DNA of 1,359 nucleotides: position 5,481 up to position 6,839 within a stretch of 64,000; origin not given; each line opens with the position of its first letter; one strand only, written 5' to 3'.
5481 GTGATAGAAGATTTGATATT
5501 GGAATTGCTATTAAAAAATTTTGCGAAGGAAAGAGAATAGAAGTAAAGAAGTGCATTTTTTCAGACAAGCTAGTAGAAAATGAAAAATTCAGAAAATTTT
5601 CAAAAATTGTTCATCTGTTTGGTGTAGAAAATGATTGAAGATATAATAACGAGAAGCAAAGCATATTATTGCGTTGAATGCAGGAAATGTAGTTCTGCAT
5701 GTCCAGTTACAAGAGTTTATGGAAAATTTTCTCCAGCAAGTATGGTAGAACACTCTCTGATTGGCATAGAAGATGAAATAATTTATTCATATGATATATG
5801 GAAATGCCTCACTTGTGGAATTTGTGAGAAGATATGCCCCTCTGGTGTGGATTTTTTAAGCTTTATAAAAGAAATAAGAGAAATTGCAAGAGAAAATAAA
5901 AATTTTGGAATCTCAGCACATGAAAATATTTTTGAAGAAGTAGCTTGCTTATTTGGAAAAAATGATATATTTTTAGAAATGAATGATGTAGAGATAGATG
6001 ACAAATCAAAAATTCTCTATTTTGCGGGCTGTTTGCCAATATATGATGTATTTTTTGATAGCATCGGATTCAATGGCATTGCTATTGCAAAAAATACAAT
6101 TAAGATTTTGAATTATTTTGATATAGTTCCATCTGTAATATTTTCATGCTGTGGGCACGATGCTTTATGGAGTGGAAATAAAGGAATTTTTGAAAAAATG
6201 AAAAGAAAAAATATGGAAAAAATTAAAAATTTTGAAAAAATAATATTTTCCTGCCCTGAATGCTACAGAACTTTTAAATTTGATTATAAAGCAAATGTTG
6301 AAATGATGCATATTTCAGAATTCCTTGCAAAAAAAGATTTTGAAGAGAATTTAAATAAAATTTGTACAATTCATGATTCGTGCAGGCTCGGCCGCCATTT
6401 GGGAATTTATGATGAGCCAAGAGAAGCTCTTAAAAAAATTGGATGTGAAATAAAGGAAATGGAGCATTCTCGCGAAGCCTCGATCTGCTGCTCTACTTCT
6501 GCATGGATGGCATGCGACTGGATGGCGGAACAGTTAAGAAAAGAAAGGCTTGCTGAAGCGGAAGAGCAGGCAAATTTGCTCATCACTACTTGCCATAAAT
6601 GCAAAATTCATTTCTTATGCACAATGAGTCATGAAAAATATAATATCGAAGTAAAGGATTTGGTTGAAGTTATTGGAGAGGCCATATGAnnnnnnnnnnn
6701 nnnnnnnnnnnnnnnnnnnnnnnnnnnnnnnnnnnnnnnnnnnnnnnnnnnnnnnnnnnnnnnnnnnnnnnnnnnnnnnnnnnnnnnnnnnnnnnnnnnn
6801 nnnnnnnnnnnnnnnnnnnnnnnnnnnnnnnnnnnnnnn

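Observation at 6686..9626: HdrA split into two complementary paralogs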

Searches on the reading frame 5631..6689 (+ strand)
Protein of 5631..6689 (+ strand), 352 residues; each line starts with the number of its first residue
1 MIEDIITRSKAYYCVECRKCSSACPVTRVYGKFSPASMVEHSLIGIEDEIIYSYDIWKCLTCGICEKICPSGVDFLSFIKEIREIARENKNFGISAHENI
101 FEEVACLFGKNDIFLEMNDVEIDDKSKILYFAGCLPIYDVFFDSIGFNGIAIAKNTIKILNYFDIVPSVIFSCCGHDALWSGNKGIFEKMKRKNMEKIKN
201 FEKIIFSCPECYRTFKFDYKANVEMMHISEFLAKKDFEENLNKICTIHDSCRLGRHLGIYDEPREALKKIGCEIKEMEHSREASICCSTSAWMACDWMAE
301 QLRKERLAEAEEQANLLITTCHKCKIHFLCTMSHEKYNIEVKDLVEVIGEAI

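Call 4: search_protein_families(library=pfam, proteins=[window:5631-6689:+], max_evalue=0.01)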
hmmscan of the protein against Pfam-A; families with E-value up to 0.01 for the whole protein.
window:5631-6689:+ (352 aa): 9 families
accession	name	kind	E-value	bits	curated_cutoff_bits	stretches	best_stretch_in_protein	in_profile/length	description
PF02754.22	CCG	-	7.9e-20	71.2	20.6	2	246-328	2-84/85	Cysteine-rich domain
PF13183.11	Fer4_8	-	3.3e-10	40.8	27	1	11-73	2-68/68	4Fe-4S dicluster domain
PF13187.11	Fer4_9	-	3.6e-08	33.7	27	1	13-72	1-50/52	4Fe-4S dicluster domain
PF12838.12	Fer4_7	-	4.7e-08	33.8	27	1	14-73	2-52/52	4Fe-4S dicluster domain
PF13534.11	Fer4_17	-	1.1e-07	32.7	22.2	1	14-74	2-61/61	4Fe-4S dicluster domain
PF13237.11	Fer4_10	-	1.3e-07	31.9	25.5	1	12-70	7-53/53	4Fe-4S dicluster domain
PF13484.11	Fer4_16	-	2.6e-05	25.3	30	1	14-71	2-65/66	4Fe-4S double cluster binding domain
PF12797.12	Fer4_2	-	0.00094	19.4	24.5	0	54-71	5-22/22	4Fe-4S binding domain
PF12837.12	Fer4_6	-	0.0082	16.5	25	1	58-73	8-23/24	4Fe-4S binding domain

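Call 33: search_protein_families(library=ncbifam, proteins=[window:5631-6689:+], max_evalue=0.00001)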
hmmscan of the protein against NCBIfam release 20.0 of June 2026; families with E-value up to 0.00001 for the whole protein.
window:5631-6689:+ (352 aa): 17 families
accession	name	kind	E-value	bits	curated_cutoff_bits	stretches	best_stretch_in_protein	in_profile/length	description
NF004898.0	PRK06259.1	equivalog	7.5e-35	120.5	385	1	9-351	131-487/488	fumarate reductase (CoM/CoB) subunit TfrB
NF045663.1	diclust_near_Sec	equivalog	4.2e-31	107.8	530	1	15-329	307-619/759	pyridine nucleotide-disulfide oxidoreductase/dicluster-binding protein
NF045670.1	quin_L_LdhH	equivalog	1.1e-24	86.8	800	1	112-348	453-705/706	L-lactate dehydrogenase (quinone) large subunit LdhH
NF008369.0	PRK11168.1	equivalog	9.7e-14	51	278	1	13-90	12-91/401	anaerobic glycerol-3-phosphate dehydrogenase subunit C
TIGR03290.1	CoB_CoM_SS_C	equivalog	1.4e-13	51.1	160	1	13-92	3-81/144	CoB--CoM heterodisulfide reductase subunit C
NF041890.1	hdrC_Methbact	equivalog_domain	3e-11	43.3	270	1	10-77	27-92/192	ferredoxin:CoB-CoM heterodisulfide reductase subunit HdrC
NF045796.1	DsrK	equivalog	3.1e-10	39.3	400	1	215-334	289-413/453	sulfate reduction electron transfer complex DsrMKJOP subunit DsrK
NF038018.1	qmoC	equivalog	1.8e-09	37.5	300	1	13-89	19-94/360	quinone-interacting membrane-bound oxidoreductase complex subunit QmoC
NF045724.1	ferredox_TmcB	equivalog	4.7e-09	35.3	735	1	222-350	286-426/430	electron transfer complex ferredoxin TmcB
NF008434.0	PRK11274.1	equivalog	6.8e-09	35.1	333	0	231-350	291-405/409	glycolate oxidase subunit GlcF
TIGR01945.1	rnfC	subfamily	3.5e-08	32.4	245.95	1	7-86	358-431/435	RnfABCDGE type electron transport complex subunit C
NF041779.1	hetero_SS_HdrC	equivalog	8e-08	32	350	1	14-113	33-128/198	ferredoxin:CoB-CoM heterodisulfide reductase subunit HdrC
NF041837.1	rnfC_Methano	equivalog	2.6e-07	29.9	650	1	4-84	350-424/438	Rnf electron transport complex subunit RnfC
NF003454.1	PRK05035.1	equivalog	4.3e-07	28.8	345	1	7-80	362-429/556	electron transport complex subunit RsxC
NF045711.1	sulf_resp_HmcF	equivalog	1e-06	27.8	750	1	223-341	307-436/457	sulfate respiration complex iron-sulfur protein HmcF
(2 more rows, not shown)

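Call 43: search_solved_structures(query=window:5631-6689:+, show_alignments=2, max_evalue=0.001)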
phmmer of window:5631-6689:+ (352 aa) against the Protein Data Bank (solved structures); distinct sequences matched with E-value up to 0.001: 9.
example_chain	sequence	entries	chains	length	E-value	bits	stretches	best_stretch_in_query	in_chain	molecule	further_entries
9ojn_A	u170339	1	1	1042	8.5e-22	81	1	118-328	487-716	Iron-sulfur-binding reductase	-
5odc_C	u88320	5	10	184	6.8e-12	48.4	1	4-98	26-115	Heterodisulfide reductase, subunit C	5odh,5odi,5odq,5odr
9sfi_E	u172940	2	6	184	1.1e-10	44.4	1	13-92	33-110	H(2)/formate:CoB-CoM heterodisulfide,ferredoxin reductase subunit C2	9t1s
8rvv_C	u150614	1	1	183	1.7e-09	40.5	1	12-99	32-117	H(2):CoB-CoM heterodisulfide,ferredoxin reductase subunit C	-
8rvu_c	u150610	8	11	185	1.8e-09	40.5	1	12-99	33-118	H(2):CoB-CoM heterodisulfide,ferredoxin reductase subunit C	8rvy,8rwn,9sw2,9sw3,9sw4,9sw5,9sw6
2fug_9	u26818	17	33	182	6.5e-07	32.1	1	13-84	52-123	NADH-quinone oxidoreductase chain 9 | NADH-QUINONE OXIDOREDUCTASE SUBUNIT 9 | NADH-quinone oxidoreductase subunit I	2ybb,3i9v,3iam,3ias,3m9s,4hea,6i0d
7bkb_C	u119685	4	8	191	1.4e-06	31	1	7-87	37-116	CoB--CoM heterodisulfide reductase subunit C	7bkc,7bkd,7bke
7q5y_D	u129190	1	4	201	0.00017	24.1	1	7-91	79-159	NADH-quinone oxidoreductase subunit I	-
8e9g_I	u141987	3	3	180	0.00054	22.4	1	13-73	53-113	NADH-quinone oxidoreductase subunit I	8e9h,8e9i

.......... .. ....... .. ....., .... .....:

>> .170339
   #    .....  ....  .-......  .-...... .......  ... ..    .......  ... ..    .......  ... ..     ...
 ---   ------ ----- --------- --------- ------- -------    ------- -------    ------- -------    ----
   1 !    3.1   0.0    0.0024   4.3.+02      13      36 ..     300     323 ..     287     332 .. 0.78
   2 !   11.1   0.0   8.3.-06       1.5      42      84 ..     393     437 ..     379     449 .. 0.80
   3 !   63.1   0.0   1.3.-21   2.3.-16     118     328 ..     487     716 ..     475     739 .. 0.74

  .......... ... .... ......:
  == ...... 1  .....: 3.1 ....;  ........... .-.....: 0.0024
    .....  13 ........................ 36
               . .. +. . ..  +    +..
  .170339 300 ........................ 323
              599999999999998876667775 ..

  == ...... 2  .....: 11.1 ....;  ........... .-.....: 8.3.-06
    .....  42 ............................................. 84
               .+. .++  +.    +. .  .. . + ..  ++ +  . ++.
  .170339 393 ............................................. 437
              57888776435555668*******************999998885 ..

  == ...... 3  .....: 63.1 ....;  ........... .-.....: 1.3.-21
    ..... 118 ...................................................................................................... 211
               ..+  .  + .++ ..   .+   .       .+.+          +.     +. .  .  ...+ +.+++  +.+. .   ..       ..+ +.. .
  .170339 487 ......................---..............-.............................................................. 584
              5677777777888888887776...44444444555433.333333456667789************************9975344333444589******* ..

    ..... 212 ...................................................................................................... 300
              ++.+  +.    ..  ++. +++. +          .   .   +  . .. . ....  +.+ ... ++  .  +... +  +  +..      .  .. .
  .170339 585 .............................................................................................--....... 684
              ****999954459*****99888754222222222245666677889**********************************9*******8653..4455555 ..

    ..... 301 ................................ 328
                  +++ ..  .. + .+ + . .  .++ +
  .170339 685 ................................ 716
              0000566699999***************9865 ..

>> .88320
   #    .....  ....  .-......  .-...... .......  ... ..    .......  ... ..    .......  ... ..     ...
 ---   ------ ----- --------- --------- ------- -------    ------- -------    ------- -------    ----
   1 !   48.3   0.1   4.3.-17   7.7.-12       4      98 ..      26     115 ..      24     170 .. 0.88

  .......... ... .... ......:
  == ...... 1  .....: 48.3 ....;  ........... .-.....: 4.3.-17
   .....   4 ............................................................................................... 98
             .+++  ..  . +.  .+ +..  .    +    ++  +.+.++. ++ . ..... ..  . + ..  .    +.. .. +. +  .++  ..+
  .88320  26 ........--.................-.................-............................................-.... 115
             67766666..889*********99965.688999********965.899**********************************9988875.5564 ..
